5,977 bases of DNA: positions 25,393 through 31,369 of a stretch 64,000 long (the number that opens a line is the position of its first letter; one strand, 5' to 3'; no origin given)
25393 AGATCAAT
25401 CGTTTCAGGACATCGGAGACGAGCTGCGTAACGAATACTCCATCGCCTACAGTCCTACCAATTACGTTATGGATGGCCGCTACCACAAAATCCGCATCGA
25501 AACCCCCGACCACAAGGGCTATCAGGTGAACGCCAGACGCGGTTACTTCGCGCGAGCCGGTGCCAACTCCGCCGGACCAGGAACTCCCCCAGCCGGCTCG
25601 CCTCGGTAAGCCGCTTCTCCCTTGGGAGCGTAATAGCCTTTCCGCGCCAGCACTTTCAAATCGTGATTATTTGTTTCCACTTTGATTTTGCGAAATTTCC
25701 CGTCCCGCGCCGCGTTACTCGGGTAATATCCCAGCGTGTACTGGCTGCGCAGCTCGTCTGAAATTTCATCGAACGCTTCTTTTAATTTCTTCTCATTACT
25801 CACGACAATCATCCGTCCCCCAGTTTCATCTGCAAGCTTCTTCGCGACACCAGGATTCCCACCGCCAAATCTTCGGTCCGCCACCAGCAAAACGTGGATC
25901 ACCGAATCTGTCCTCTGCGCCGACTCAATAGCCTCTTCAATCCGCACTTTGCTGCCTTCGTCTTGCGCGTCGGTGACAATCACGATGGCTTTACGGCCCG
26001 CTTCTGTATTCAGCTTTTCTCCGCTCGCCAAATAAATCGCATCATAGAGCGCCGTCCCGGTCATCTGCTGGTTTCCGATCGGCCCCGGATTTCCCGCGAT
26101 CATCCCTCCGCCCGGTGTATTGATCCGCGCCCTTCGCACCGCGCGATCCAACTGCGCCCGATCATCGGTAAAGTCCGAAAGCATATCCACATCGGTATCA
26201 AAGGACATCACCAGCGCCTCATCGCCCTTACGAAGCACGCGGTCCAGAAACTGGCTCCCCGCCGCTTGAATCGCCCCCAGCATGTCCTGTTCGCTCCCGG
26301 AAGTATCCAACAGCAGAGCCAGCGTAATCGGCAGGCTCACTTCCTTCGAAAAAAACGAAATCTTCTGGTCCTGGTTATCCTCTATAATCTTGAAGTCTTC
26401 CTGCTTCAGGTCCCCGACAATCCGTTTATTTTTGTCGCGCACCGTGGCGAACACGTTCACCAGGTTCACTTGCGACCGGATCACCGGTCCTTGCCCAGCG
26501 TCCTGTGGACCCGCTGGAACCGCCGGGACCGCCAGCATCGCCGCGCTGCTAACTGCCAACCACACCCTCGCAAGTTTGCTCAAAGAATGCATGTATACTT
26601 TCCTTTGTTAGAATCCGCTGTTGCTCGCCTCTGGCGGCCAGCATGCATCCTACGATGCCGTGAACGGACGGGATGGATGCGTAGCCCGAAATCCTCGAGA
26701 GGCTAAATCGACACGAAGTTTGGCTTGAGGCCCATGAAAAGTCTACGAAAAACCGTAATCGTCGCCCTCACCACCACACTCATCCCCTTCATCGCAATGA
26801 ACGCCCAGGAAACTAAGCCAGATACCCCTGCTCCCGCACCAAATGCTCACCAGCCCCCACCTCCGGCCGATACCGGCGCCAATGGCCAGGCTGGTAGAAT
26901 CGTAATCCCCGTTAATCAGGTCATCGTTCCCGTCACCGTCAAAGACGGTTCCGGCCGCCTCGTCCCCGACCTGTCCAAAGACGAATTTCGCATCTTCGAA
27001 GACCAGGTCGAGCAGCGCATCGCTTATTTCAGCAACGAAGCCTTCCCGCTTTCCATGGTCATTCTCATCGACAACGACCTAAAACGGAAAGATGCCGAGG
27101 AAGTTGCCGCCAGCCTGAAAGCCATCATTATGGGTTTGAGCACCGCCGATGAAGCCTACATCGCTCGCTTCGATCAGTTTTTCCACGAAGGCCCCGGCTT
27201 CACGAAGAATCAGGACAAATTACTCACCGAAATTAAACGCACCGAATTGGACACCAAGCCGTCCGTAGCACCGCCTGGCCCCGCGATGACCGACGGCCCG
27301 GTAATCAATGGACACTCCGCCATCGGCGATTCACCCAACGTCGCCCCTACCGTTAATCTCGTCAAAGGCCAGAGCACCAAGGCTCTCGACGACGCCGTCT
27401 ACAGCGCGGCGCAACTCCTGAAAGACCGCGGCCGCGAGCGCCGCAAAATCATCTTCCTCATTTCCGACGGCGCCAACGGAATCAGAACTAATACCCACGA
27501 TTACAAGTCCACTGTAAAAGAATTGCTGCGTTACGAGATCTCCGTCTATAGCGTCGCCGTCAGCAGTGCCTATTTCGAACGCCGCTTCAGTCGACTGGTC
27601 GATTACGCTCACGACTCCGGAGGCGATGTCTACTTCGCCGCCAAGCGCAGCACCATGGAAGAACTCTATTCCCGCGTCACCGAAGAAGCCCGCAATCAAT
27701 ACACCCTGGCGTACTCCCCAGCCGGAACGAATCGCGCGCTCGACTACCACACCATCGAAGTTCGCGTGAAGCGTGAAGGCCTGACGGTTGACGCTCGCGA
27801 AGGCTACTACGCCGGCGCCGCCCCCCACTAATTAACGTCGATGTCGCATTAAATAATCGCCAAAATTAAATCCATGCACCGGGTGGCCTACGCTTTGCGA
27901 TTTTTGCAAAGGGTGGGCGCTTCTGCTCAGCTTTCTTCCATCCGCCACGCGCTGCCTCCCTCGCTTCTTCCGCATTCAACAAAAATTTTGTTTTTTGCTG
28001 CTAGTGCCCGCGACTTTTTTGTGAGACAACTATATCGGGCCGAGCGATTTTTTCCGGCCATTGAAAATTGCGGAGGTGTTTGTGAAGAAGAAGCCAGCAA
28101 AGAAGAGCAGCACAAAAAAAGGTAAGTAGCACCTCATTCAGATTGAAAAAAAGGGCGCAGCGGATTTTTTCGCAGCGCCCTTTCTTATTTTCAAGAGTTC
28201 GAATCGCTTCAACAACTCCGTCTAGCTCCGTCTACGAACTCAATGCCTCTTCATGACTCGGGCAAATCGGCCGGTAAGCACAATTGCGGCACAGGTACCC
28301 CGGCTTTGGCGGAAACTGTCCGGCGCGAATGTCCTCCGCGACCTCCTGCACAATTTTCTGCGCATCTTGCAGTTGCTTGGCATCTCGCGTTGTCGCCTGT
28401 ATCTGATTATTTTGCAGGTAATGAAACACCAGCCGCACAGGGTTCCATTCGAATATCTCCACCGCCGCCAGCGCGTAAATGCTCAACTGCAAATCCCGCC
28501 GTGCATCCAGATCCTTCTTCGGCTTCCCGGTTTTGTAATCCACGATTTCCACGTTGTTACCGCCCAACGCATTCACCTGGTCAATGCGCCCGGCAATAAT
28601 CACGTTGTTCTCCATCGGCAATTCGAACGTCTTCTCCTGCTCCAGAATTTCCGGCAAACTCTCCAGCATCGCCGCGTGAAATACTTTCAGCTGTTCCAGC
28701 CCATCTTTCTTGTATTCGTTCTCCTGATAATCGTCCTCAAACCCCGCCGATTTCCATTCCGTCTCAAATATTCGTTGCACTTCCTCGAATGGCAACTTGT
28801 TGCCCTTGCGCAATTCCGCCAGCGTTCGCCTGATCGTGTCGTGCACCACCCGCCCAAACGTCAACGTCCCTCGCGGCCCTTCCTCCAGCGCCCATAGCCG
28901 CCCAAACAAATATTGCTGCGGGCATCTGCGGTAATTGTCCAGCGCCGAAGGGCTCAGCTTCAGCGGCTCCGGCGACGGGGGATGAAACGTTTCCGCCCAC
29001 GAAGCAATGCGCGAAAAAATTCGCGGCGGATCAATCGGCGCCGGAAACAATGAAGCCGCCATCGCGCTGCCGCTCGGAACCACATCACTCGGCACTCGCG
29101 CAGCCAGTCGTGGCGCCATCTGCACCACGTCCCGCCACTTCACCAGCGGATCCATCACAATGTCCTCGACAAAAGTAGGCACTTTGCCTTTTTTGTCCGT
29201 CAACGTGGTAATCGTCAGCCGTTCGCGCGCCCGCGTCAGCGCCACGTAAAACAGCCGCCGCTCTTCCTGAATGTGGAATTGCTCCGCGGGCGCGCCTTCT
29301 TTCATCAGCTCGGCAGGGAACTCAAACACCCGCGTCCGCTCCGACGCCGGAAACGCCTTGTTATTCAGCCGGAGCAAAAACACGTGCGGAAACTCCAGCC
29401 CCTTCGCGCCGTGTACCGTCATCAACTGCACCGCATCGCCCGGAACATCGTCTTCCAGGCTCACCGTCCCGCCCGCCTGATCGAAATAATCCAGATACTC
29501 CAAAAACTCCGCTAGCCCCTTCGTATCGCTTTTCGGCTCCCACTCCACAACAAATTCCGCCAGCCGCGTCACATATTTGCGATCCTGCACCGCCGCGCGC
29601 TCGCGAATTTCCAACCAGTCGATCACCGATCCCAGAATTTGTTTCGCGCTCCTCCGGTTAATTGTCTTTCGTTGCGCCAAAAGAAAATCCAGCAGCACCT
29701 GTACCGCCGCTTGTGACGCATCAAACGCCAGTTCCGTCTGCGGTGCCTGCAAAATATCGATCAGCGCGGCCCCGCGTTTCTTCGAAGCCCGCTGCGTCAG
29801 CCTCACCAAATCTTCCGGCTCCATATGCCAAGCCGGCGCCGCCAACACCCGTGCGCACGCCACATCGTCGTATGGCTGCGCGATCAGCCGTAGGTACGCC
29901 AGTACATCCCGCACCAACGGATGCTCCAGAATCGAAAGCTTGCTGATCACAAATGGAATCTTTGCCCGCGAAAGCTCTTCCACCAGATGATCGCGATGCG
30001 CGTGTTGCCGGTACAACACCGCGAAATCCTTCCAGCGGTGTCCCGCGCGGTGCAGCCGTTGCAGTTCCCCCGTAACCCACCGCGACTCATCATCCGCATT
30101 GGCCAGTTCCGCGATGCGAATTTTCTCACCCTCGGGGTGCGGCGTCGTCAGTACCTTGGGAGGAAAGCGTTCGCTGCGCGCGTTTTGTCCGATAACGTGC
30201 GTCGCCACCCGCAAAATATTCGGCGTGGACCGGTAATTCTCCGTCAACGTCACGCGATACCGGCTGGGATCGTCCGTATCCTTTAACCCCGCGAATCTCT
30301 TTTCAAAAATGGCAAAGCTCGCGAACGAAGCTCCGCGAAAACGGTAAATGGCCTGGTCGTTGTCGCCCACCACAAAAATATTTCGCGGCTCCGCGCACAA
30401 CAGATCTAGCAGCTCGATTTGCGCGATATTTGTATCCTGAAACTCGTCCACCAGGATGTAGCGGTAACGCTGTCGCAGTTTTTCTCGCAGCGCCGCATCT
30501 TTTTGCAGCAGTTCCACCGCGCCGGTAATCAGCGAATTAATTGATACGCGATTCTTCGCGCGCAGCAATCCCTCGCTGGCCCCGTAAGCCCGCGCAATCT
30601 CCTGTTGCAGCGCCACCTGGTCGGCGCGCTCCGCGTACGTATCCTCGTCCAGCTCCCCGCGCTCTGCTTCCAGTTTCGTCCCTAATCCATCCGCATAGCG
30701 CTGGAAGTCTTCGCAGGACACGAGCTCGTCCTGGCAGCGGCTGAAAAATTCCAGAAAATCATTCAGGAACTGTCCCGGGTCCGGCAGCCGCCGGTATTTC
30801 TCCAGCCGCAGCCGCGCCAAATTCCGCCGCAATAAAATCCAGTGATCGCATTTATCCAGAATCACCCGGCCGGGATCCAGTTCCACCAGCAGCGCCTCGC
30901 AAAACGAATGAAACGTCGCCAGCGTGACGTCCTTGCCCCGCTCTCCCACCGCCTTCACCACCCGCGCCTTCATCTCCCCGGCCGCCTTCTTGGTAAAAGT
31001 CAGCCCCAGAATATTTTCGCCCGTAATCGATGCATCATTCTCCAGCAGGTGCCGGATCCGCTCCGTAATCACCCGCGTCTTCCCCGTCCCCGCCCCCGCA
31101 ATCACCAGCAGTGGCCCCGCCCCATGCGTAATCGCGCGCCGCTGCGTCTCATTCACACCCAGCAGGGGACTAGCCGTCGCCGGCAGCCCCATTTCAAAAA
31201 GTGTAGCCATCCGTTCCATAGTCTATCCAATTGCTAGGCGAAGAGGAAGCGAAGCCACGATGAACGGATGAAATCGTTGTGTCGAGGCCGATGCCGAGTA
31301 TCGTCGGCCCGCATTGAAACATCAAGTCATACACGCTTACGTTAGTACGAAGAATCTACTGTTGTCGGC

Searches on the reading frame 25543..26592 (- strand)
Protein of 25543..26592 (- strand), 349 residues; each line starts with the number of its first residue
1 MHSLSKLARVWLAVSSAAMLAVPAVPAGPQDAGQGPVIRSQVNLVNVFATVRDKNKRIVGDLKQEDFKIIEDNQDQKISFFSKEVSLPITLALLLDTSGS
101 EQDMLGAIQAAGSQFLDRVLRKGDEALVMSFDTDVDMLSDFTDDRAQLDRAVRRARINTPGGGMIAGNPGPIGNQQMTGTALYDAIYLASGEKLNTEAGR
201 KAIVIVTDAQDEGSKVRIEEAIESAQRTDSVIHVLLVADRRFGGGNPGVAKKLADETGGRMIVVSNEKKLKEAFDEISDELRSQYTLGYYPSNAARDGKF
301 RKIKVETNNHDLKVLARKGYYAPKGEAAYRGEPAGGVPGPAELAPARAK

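Call 7: search_protein_families(library=ncbifam, proteins=[window:25543-26592:-])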
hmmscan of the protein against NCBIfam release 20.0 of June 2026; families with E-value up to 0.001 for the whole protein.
window:25543-26592:- (349 aa): 1 family
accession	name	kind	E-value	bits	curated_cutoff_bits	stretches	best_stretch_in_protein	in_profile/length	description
TIGR03436.1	acidobact_VWFA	subfamily_domain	7.5e-73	245.8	81.25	1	36-323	1-324/324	VWA domain-containing protein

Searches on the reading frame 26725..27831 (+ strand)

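Call 7: search_protein_families(library=ncbifam, proteins=[window:26725-27831:+])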
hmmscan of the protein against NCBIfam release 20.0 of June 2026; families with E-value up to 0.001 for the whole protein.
window:26725-27831:+ (368 aa): 1 family
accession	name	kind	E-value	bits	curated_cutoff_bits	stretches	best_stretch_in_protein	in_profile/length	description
TIGR03436.1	acidobact_VWFA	subfamily_domain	4.4e-47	161.1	81.25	1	61-363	5-323/324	VWA domain-containing protein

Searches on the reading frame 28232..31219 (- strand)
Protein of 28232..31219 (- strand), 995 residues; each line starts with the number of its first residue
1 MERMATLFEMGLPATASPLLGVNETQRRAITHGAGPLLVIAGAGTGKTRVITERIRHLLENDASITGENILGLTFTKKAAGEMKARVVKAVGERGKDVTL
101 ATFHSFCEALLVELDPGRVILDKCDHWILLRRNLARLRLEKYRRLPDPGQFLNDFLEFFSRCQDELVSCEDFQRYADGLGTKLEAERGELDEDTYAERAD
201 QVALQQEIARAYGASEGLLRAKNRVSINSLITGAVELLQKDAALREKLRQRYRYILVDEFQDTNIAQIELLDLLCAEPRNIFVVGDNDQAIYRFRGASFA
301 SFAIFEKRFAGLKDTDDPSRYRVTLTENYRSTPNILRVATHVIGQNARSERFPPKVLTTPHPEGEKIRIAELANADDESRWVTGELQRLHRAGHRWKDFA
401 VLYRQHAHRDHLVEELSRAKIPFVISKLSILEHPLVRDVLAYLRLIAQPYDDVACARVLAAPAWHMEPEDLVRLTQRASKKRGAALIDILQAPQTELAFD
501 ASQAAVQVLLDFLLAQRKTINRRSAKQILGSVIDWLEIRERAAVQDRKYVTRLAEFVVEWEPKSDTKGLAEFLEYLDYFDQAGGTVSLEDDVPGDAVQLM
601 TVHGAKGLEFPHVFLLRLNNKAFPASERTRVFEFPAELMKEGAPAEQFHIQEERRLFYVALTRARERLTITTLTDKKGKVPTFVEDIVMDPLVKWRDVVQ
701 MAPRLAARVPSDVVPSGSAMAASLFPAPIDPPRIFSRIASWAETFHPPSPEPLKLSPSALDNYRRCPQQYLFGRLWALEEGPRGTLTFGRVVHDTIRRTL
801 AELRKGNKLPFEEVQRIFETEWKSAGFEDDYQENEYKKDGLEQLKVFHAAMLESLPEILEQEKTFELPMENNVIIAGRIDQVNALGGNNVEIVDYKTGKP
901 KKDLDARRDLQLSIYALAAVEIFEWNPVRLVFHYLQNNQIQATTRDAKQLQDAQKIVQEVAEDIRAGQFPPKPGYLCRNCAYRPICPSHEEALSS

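Call 7: search_protein_families(library=ncbifam, proteins=[window:28232-31219:-])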
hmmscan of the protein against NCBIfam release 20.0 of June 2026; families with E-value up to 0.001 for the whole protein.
window:28232-31219:- (995 aa): 22 families
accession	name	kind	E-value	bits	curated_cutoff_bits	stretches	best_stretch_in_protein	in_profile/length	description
TIGR01073.1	pcrA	equivalog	1.7e-113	380.4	911.2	2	190-673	149-610/725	DNA helicase PcrA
TIGR01074.1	rep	equivalog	2.7e-95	320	951.45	2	198-676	153-615/668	DNA helicase Rep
TIGR01075.1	uvrD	equivalog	1.9e-88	297.6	1144.45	2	204-673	161-610/715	DNA helicase II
NF008743.0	PRK11773.1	equivalog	4.5e-88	296.4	965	2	204-672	166-614/720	DNA helicase II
NF008172.0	PRK10919.1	equivalog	1.9e-69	234.6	1168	2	198-676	154-615/673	DNA helicase Rep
TIGR02784.1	addA_alphas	equivalog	1.1e-56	192.9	860.75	3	394-935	581-1130/1138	double-strand break repair helicase AddA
TIGR02785.1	addA_Gpos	equivalog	4.6e-55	187.1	707.65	3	395-620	575-807/1234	helicase-exonuclease AddAB subunit AddA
NF008276.0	PRK11054.1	equivalog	7.5e-52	176.7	543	2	22-415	197-579/684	DNA helicase IV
TIGR00609.1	recB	equivalog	6e-44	150.5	696.05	2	223-672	341-812/1175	exodeoxyribonuclease V subunit beta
NF010487.0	PRK13909.1-4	equivalog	1e-34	120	759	2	242-444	318-524/924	RecB-like helicase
NF010485.0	PRK13909.1-2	equivalog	2.2e-33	115.5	650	2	218-674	295-705/909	RecB-like helicase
NF010486.0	PRK13909.1-3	equivalog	1.1e-16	60.1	1109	2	253-322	332-410/921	RecB-like helicase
NF008128.0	PRK10876.1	equivalog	8.6e-14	50.2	1697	1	238-340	362-458/1181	exodeoxyribonuclease V subunit beta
TIGR00372.1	cas4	equivalog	7.9e-13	48.6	65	1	858-987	52-179/180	CRISPR-associated protein Cas4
TIGR02773.1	addB_Gpos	equivalog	1.6e-12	46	903.7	1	360-450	299-392/1159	helicase-exonuclease AddAB subunit AddB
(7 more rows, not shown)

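Call 28: search_protein_families(library=pfam, proteins=[window:28232-31219:-], max_evalue=0.00001)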
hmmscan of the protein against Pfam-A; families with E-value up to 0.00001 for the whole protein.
window:28232-31219:- (995 aa): 9 families
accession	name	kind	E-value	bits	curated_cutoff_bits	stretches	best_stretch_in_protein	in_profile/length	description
PF00580.27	UvrD-helicase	-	2.9e-62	211.2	23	1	23-309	2-270/271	UvrD/REP helicase N-terminal domain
PF13361.12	UvrD_C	-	7.9e-56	190.4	25.6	1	324-672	2-347/350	UvrD-like helicase C-terminal domain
PF12705.13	PDDEXK_1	-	4.2e-38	132.1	22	1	754-987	1-247/247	PD-(D/E)XK nuclease superfamily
PF13245.12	AAA_19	-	1.9e-22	80.3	25.1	1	26-295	1-134/134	AAA domain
PF13538.12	UvrD_C_2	-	2.3e-11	43.8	27.4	0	645-670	26-51/52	UvrD-like helicase C-terminal domain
PF01443.25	Viral_helicase1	-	2.5e-09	37.7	21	0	597-671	177-227/228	Viral superfamily 1 RNA helicase core domain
PF10926.14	DUF2800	-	1.7e-08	34.5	21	1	875-991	118-237/368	Protein of unknown function (DUF2800)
PF01930.23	Cas_Cas4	-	1.7e-06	28.7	22.7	0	874-986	51-158/160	Domain of unknown function DUF83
PF13604.12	AAA_30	-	9.4e-06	25.9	27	0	24-86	4-65/191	AAA domain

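Call 45: search_solved_structures(query=window:28232-31219:-, max_evalue=1e-10)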
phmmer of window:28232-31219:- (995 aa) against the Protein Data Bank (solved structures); distinct sequences matched with E-value up to 1e-10: 24.
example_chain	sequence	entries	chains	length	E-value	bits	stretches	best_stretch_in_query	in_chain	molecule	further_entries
1pjr_A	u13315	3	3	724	7.3e-74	252.4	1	19-694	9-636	PCRA | ATP-DEPENDENT HELICASE PCRA | HELICASE PCRA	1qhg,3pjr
4c2u_A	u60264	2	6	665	1.6e-65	224.9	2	208-676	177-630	DNA HELICASE II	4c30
4c2t_A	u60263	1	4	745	2.4e-65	224.2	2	208-676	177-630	DNA HELICASE II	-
9dci_A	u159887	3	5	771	2.2e-61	211.2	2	200-463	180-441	ATP-dependent DNA helicase UvrD1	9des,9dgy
2pjr_A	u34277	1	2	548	5.9e-60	206.4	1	19-489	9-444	PROTEIN (HELICASE PCRA)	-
1uaa_A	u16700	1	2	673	6.6e-59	202.9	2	207-676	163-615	PROTEIN (ATP-DEPENDENT DNA HELICASE REP.)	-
3lfu_A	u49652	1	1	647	6.9e-57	196.3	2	218-673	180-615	DNA helicase II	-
2is1_A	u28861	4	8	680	3.2e-56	194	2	218-673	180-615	DNA helicase II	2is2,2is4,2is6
6ppu_B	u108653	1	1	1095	1e-48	169.2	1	22-480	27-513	UvrD/REP helicase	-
7sjr_B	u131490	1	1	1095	3.1e-48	167.6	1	22-480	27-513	DNA helicase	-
6ppr_B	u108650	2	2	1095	1.2e-47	165.7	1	22-480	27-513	UvrD/REP helicase | DNA 3'-5' helicase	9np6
6ppj_B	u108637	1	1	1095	1.5e-39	138.9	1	216-480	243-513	UvrD/REP helicase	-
1qhh_B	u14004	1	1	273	3.6e-39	137.6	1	218-467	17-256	PROTEIN (PCRA (SUBUNIT))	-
3u44_A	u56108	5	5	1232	4.5e-27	97.6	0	248-339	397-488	ATP-dependent helicase/nuclease subunit A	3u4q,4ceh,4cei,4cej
1qhh_A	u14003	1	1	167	5.5e-20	74.1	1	19-174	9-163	PROTEIN (PCRA (SUBUNIT))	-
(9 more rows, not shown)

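Call 46: search_protein_families(library=padloc, proteins=[window:28232-31219:-], max_evalue=0.00001)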
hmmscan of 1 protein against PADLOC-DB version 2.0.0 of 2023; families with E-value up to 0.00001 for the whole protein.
window:28232-31219:- (995 aa): 62 families (the best 25 are shown)
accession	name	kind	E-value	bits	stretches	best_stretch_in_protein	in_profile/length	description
PDLC00114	GajB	-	5.5e-87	290.8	1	22-671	8-610/635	UrvD helicase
PDLC03802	RTasHel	-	1.9e-80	269.5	2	23-463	7-376/675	DRT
PDLC00132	GajB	-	9.1e-67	224.1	1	23-671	5-599/625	UrvD helicase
PDLC00117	GajB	-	1.6e-56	190.1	2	198-674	165-576/604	UrvD helicase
PDLC00103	GajB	-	1.6e-53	180.6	1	27-678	22-582/612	UrvD helicase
PDLC00107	GajB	-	1.4e-45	154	3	218-424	182-374/587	UrvD helicase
PDLC00123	GajB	-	7.6e-39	131.7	3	221-433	146-342/540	UrvD helicase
PDLC00127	GajB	-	4.3e-38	129.2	2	199-337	152-283/594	UrvD helicase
PDLC00119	GajB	-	3.3e-37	126.7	3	235-342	202-299/565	UrvD helicase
PDLC00134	GajB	-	3.6e-36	123.2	2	221-424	181-378/431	UrvD helicase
PDLC00130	GajB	-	1.5e-35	120.5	3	192-346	149-293/589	UrvD helicase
PDLC00122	GajB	-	2.1e-35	120.6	2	232-344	143-248/502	UrvD helicase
PDLC00116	GajB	-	5.7e-35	119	2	221-421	129-318/557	UrvD helicase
PDLC00112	GajB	-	8.4e-32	108.5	2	216-342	173-294/581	UrvD helicase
PDLC00144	GajB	-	1.3e-31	107.9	2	223-459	132-362/559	UrvD helicase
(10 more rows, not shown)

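Call 47: find_related_loci(query=window:28232-31219:-, collection=metagenome_contigs, flank=500)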
Query window:28232-31219:- (995 aa) in metagenome_contigs; peptide patterns used: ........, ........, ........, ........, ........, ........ (x = any residue, [..] = any of these).
600 stretches matched a pattern (row limit reached: there are more); 597 encode a relative of the query (tblastn E <= 1e-3); the best 80 are kept; 80 distinct loci.
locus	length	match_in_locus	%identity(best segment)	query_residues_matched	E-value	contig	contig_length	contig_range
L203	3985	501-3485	96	1-995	0e+0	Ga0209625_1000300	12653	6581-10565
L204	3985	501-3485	96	1-995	0e+0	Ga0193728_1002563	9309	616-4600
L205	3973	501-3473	74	4-995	0e+0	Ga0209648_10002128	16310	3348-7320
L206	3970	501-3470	73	4-994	0e+0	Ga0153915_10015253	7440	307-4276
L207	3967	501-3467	71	4-995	0e+0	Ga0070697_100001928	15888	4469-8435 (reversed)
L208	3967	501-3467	71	4-995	0e+0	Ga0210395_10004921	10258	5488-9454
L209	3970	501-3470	72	3-994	0e+0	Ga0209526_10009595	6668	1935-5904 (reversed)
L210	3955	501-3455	71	6-993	0e+0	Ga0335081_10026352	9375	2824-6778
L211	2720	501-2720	97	1-740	0e+0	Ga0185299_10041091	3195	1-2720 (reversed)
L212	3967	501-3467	73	4-994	0e+0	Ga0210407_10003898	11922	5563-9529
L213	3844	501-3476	73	4-994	0e+0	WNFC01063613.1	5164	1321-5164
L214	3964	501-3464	71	6-995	0e+0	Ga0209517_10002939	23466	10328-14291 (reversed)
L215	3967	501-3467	71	4-995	0e+0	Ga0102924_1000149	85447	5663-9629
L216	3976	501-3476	70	2-995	0e+0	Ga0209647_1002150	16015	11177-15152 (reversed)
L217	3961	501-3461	70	4-995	0e+0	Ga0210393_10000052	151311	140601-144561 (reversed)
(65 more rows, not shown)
